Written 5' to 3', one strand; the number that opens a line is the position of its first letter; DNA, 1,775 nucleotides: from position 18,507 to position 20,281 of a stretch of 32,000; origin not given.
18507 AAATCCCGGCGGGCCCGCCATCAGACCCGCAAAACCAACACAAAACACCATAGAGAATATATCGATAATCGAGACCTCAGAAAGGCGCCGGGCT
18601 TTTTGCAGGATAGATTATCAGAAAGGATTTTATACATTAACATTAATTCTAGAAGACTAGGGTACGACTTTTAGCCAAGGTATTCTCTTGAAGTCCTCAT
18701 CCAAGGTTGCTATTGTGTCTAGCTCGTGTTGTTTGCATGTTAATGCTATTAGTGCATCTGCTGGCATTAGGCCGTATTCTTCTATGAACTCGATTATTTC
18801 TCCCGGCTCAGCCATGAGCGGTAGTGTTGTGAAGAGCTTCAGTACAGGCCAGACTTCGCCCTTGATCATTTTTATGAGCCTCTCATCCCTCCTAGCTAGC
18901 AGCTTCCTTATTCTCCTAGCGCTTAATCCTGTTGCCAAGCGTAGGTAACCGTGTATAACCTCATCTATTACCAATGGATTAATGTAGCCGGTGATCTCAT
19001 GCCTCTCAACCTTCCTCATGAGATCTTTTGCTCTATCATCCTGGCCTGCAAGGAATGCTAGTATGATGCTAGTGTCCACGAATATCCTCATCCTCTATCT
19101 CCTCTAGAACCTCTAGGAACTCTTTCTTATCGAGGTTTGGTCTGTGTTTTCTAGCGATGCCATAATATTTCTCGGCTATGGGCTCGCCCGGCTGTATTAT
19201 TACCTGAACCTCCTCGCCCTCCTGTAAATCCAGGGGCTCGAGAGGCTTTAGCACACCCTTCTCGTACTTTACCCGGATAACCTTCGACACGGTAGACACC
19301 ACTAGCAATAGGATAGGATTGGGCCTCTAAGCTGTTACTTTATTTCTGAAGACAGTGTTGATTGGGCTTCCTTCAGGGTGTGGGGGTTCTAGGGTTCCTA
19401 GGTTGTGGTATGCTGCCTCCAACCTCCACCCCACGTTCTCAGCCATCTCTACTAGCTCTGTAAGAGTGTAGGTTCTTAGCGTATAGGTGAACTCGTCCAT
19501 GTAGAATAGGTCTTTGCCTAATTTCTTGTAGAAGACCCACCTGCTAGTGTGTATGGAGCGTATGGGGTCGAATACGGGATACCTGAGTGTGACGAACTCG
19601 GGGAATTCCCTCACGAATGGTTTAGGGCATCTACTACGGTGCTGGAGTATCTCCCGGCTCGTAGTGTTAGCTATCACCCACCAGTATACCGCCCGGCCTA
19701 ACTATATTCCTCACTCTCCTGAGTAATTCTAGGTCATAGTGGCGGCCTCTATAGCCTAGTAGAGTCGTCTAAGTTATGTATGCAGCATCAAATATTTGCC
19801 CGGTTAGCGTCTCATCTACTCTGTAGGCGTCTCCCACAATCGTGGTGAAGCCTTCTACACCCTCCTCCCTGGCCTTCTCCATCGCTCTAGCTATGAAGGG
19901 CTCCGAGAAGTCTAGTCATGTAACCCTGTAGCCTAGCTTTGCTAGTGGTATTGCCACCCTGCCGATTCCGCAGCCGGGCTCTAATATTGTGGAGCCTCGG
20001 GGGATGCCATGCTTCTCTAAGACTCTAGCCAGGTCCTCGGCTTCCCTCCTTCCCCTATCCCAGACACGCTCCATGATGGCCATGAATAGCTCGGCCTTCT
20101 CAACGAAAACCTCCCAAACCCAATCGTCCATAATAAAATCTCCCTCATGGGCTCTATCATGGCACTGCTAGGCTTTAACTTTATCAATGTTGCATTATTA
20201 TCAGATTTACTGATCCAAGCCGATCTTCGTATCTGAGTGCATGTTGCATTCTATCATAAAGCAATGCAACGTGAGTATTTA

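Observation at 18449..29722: Seven-fold tandem array of tRNA-Arg(CCG) 3'-half att-like sites dividing about 11 kb into integrase-less cassettes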

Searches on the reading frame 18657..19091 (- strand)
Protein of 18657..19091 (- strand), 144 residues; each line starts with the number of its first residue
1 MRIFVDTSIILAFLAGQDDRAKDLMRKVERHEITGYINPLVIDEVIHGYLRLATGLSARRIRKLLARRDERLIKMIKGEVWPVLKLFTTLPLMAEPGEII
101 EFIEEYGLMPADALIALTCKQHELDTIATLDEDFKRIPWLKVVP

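Call 7: search_protein_families(library=pfam, max_evalue=0.01, proteins=[window:18657-19091:-])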
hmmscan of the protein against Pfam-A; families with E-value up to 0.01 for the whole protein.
window:18657-19091:- (144 aa): 2 families
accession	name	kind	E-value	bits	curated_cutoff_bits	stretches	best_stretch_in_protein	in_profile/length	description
PF01850.27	PIN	-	1.3e-18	68.2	23.6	1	3-139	1-119/120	PIN domain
PF13470.12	PIN_3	-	0.00017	22.8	27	1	2-55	1-56/115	PIN domain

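Call 54: find_homologous_proteins(query=window:18657-19091:-, max_evalue=1e-15)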
Query window:18657-19091:- (144 aa): 75 proteins with E <= 1e-15 among 300 candidates.
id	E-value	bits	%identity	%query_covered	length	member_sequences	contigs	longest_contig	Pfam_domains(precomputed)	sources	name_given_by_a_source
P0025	4.6e-88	310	100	100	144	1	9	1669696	PF01850.28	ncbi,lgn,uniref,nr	ncbi:conserved hypothetical protein [Aeropyrum pernix K1]|uniref:PIN domain-containing protein n=1 T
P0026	1.5e-76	273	86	100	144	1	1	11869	PF01850.28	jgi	-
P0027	4.0e-76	271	88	100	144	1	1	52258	PF01850.28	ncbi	-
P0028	4.3e-74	265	84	100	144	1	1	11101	PF01850.28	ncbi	-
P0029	1.0e-70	254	81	100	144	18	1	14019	PF01850.28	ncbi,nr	ncbi:MAG: PIN domain-containing protein [Desulfurococcales archaeon]|nr:PIN domain-containing protei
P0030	2.6e-70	253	78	99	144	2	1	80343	PF01850.28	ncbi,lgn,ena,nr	ncbi:MAG: PIN domain-containing protein [Desulfurococcales archaeon]|nr:PIN domain-containing protei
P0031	1.1e-69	251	79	100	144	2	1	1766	PF01850.28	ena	-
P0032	4.0e-69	249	79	100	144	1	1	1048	PF01850.28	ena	-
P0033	6.6e-69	248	79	100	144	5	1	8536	PF01850.28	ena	-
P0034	1.1e-68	247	80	100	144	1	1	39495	PF01850.28,PF13470.13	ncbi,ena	-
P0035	1.5e-68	247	78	100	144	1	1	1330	PF01850.28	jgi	jgi:predicted nucleic acid-binding protein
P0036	3.2e-68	246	76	100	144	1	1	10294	PF01850.28,PF13470.13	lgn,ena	-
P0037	7.1e-68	245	75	100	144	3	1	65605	PF01850.28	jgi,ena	-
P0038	1.1e-65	238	73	100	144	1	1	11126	PF01850.28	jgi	-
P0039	3.3e-65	236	72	100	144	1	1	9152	PF01850.28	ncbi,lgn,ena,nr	ncbi:MAG: PIN domain-containing protein [Caldisphaeraceae archaeon]|nr:PIN domain-containing protein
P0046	1.3e-60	221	71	100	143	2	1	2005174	PF01850.28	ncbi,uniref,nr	ncbi:PIN domain-containing protein [Pyrofollis japonicus]|uniref:type II toxin-antitoxin system VapC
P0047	1.3e-59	218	68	100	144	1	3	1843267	PF01850.28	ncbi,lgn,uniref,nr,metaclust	ncbi:PilT protein domain protein [Pyrolobus fumarii 1A]|uniref:PilT protein domain protein n=1 Tax=P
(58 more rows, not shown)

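Call 55: find_encoding_contigs(protein=P0025, flank=10000, max_places=10)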
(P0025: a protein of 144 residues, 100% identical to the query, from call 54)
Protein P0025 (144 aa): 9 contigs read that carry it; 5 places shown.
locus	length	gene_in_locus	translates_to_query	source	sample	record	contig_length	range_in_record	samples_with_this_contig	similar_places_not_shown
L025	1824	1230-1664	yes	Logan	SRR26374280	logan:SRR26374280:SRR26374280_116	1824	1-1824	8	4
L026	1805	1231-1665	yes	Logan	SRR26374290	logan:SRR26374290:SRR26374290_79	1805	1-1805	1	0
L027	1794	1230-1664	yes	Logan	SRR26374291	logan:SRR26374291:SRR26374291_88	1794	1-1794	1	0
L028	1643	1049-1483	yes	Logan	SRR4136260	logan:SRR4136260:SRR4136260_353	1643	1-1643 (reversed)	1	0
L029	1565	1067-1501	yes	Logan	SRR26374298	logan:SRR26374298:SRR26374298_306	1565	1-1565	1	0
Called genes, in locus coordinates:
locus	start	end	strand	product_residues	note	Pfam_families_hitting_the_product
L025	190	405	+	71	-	-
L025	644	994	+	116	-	-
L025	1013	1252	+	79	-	PF01954:AF2212-like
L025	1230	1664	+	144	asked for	PF01850:PIN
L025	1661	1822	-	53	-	?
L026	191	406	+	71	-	-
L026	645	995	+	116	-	-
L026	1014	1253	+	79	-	PF01954:AF2212-like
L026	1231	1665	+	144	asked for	PF01850:PIN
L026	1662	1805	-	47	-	?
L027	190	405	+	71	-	-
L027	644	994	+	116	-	-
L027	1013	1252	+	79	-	PF01954:AF2212-like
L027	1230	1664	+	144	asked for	PF01850:PIN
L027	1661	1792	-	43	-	?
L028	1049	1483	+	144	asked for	PF01850:PIN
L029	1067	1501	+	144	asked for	PF01850:PIN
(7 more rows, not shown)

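Call 56: find_encoding_contigs(protein=P0027, flank=10000, max_places=2)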
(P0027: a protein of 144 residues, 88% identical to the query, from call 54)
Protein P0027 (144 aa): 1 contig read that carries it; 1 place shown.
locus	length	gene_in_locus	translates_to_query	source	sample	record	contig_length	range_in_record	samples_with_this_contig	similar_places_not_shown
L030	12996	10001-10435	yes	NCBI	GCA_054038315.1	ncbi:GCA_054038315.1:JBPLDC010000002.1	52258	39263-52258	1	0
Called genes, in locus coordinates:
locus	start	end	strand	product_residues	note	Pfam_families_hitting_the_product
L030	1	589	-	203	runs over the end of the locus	PF01895:PhoU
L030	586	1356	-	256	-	PF00005:ABC_tran, PF02463:SMC_N (faint), PF13175:AAA_15 (faint), PF13304:AAA_21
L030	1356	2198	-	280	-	PF00528:BPD_transp_1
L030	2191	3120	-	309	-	PF00528:BPD_transp_1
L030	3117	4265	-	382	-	PF12849:PBP_like_2, PF01547:SBP_bac_1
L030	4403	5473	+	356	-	PF04014:MazE_antitoxin, PF01895:PhoU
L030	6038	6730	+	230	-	PF01048:PNP_UDP_1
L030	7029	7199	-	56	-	-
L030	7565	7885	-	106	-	PF01022:HTH_5, PF12840:HTH_20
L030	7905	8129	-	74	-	-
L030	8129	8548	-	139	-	PF02517:Rce1-like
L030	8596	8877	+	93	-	-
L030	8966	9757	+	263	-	PF13489:Methyltransf_23, PF01209:Ubie_methyltran (weak), PF02353:CMAS (weak), PF03848:TehB (weak), PF08241:Methyltransf_11, PF08242:Methyltransf_12, PF13649:Methyltransf_25, PF13847:Methyltransf_31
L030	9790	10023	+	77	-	PF01954:AF2212-like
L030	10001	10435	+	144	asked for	PF01850:PIN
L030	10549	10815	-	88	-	-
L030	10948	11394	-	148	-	PF01850:PIN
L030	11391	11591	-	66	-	PF01954:AF2212-like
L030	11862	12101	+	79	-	PF01954:AF2212-like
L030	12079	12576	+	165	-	PF01850:PIN (weak), PF10130:PIN_2 (weak)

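Call 57: find_encoding_contigs(protein=P0047, flank=10000, max_places=2)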
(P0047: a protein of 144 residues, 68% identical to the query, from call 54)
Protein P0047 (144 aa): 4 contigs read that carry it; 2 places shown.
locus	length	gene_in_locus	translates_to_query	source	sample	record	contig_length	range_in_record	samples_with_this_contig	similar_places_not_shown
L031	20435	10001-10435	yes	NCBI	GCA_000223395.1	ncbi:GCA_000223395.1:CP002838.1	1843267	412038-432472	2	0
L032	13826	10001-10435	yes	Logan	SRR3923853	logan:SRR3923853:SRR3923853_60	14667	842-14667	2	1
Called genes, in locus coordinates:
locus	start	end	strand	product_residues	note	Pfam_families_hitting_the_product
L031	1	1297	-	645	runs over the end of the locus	-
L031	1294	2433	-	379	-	PF03787:RAMPs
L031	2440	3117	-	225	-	-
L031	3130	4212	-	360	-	PF03787:RAMPs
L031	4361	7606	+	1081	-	PF12469:Cmr2_N, PF22335:Cas10-Cmr2_palm2 (faint)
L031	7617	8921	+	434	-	-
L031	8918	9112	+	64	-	-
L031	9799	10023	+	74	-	PF01954:AF2212-like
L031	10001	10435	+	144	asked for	PF01850:PIN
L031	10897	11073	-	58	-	-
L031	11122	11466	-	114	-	PF01934:HepT-like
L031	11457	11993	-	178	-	-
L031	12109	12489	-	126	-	-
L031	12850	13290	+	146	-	PF05168:HEPN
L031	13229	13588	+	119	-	PF22600:MTPAP-like_central (weak), PF01909:NTP_transf_2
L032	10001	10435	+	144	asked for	PF01850:PIN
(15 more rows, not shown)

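Call 83: search_protein_families(library=pfam, max_evalue=0.01, proteins=[L030:8596-8877:+, L030:10549-10815:-, L030:12079-12576:+])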
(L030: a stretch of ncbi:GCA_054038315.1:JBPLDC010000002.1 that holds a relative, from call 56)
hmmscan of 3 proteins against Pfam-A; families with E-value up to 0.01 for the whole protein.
L030:8596-8877:+ (93 aa): 0 families

L030:10549-10815:- (88 aa): 0 families

L030:12079-12576:+ (165 aa): 3 families
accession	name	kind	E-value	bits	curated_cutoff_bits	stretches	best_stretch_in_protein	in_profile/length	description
PF01850.27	PIN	-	1.8e-07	32.2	23.6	1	39-141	15-118/120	PIN domain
PF10130.15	PIN_2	-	6.2e-06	26.9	22.4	1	65-138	38-116/133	PIN domain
PF13470.12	PIN_3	-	0.005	18.1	27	0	9-135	2-114/115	PIN domain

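Call 89: find_encoding_contigs(protein=P0030, flank=10000, max_places=1)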
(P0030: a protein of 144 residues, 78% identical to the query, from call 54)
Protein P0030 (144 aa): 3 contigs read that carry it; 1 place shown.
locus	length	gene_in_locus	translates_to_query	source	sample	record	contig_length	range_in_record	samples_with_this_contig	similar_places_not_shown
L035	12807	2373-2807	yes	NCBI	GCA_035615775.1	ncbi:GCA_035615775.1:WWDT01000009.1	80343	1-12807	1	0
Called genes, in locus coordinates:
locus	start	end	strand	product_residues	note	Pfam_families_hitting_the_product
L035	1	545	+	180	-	PF19502:DUF6036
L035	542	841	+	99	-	-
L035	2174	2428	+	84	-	PF01954:AF2212-like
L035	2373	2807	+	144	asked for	PF01850:PIN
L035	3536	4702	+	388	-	PF00202:Aminotran_3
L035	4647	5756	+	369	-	PF01546:Peptidase_M20, PF07687:M20_dimer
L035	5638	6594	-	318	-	PF22626:LysX_preATP_grasp, PF02655:ATP-grasp_3, PF02786:CPSase_L_D2 (weak), PF08443:RimK, PF13549:ATP-grasp_5 (weak), PF02955:GSH-S_ATP (weak)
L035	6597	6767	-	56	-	PF21344:Zn_ribbon_LysW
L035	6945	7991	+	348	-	PF01118:Semialdhyde_dh, PF02774:Semialdhyde_dhC, PF22698:Semialdhyde_dhC_1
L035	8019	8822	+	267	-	PF00696:AA_kinase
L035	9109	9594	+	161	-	PF13404:HTH_AsnC-type, PF13412:HTH_24, PF22451:NirdL-like_HTH (weak), PF01037:AsnC_trans_reg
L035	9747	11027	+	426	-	PF00815:Histidinol_dh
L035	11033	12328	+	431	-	PF00474:SSF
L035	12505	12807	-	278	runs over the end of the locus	PF08443:RimK, PF02955:GSH-S_ATP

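Call 90: find_encoding_contigs(protein=P0046, flank=10000, max_places=1)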
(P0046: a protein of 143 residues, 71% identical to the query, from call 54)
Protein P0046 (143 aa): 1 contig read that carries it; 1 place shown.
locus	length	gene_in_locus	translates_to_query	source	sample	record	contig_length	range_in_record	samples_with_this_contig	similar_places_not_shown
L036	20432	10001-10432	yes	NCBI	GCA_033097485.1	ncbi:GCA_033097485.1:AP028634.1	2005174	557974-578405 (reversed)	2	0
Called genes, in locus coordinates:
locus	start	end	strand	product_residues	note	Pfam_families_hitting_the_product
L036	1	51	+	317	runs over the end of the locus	PF20030:bpMoxR, PF00493:MCM (weak), PF05496:RuvB_N (faint), PF00004:AAA, PF07726:AAA_3, PF07728:AAA_5, PF17863:AAA_lid_2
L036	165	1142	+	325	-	PF02754:CCG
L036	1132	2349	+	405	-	PF02589:LUD_dom, PF12797:Fer4_2 (faint), PF13183:Fer4_8, PF13237:Fer4_10 (weak), PF14697:Fer4_21 (faint), PF25160:LdpA_Fe-S-bd (faint), PF12838:Fer4_7 (weak), PF13187:Fer4_9 (weak), +2 more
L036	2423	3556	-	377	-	PF04055:Radical_SAM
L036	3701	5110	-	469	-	PF02629:CoA_binding, PF13380:CoA_binding_2, PF13607:Succ_CoA_lig, PF19045:Ligase_CoA_2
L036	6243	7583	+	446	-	-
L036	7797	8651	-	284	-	PF02548:Pantoate_transf, PF13714:PEP_mutase (weak)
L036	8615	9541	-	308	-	PF02558:ApbA, PF08546:ApbA_C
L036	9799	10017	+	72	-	PF01954:AF2212-like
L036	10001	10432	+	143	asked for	PF01850:PIN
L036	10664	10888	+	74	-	PF01954:AF2212-like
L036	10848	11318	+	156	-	PF01850:PIN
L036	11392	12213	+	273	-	PF00702:Hydrolase, PF13344:Hydrolase_6, PF13242:Hydrolase_like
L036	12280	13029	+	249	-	-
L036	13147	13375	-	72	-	-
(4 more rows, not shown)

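Call 93: find_encoding_contigs(protein=P0026, flank=10000, max_places=1)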
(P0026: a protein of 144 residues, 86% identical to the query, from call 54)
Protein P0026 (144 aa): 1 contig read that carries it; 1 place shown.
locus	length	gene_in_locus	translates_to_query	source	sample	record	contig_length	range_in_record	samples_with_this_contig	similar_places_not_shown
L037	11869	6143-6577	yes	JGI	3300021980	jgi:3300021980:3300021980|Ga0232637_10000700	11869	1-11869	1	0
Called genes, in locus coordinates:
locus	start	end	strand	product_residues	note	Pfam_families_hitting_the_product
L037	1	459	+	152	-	?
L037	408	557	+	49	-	-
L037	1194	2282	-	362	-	PF01637:ATPase_2, PF13173:AAA_14 (faint), PF21100:WHD_MCM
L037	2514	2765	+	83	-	-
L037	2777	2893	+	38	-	-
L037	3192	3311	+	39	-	-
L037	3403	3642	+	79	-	-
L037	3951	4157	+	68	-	PF01954:AF2212-like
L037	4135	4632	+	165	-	PF01850:PIN (weak), PF10130:PIN_2 (weak)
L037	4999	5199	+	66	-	PF01954:AF2212-like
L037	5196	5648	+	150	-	PF01850:PIN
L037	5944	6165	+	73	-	PF01954:AF2212-like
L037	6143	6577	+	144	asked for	PF01850:PIN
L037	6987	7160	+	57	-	-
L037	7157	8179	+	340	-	PF01972:SDH_protease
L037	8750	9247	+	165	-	-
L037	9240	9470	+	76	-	-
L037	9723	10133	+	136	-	-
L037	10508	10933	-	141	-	-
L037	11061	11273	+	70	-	PF01954:AF2212-like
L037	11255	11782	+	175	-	PF01850:PIN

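Call 94: find_encoding_contigs(protein=P0028, flank=10000, max_places=1)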
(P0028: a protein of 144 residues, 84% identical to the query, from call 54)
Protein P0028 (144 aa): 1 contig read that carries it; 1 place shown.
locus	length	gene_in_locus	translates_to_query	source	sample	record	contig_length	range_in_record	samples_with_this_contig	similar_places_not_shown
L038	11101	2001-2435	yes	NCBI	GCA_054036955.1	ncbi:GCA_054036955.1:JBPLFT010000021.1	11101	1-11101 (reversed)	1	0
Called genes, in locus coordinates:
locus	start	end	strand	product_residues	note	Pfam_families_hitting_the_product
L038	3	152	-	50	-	?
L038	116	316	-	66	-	-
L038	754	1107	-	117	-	PF18480:DUF5615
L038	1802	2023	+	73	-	PF01954:AF2212-like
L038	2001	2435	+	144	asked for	PF01850:PIN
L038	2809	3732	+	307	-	PF00850:Hist_deacetyl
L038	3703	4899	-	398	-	PF12832:MFS_1_like (weak), PF07690:MFS_1, PF12832:MFS_1_like (weak)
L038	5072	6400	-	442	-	-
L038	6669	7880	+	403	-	PF04165:DUF401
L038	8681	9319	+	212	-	PF12728:HTH_17, PF00239:Resolvase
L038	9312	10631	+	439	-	PF27234:MJ0013, PF07282:Cas12f1-like_TNB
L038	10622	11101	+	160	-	?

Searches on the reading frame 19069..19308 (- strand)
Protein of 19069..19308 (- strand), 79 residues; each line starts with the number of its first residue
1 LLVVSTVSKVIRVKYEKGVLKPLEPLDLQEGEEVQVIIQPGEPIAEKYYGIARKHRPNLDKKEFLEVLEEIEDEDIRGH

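Call 7: search_protein_families(library=pfam, max_evalue=0.01, proteins=[window:19069-19308:-])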
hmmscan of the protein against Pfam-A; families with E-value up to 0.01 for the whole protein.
window:19069-19308:- (79 aa): 1 family
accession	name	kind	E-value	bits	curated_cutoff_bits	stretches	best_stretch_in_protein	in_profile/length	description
PF01954.22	AF2212-like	-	4.2e-21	75.6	21.6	1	8-69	2-59/59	AF2212-like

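Call 101: search_protein_families(library=ncbifam, max_evalue=0.001, proteins=[window:19069-19308:-])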
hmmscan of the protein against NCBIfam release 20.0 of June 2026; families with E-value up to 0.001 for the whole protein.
window:19069-19308:- (79 aa): 0 families

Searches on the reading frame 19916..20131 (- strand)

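Call 7: search_protein_families(library=pfam, max_evalue=0.01, proteins=[window:19916-20131:-])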
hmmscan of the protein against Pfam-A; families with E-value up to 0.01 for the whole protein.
window:19916-20131:- (71 aa): 2 families
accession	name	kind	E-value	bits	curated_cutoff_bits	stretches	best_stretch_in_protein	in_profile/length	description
PF07942.18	CARME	-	0.00066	19.5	27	1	33-70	44-82/268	Carnosine N-methyltransferase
PF13489.12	Methyltransf_23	-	0.0049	17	27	1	30-70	9-47/164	Methyltransferase domain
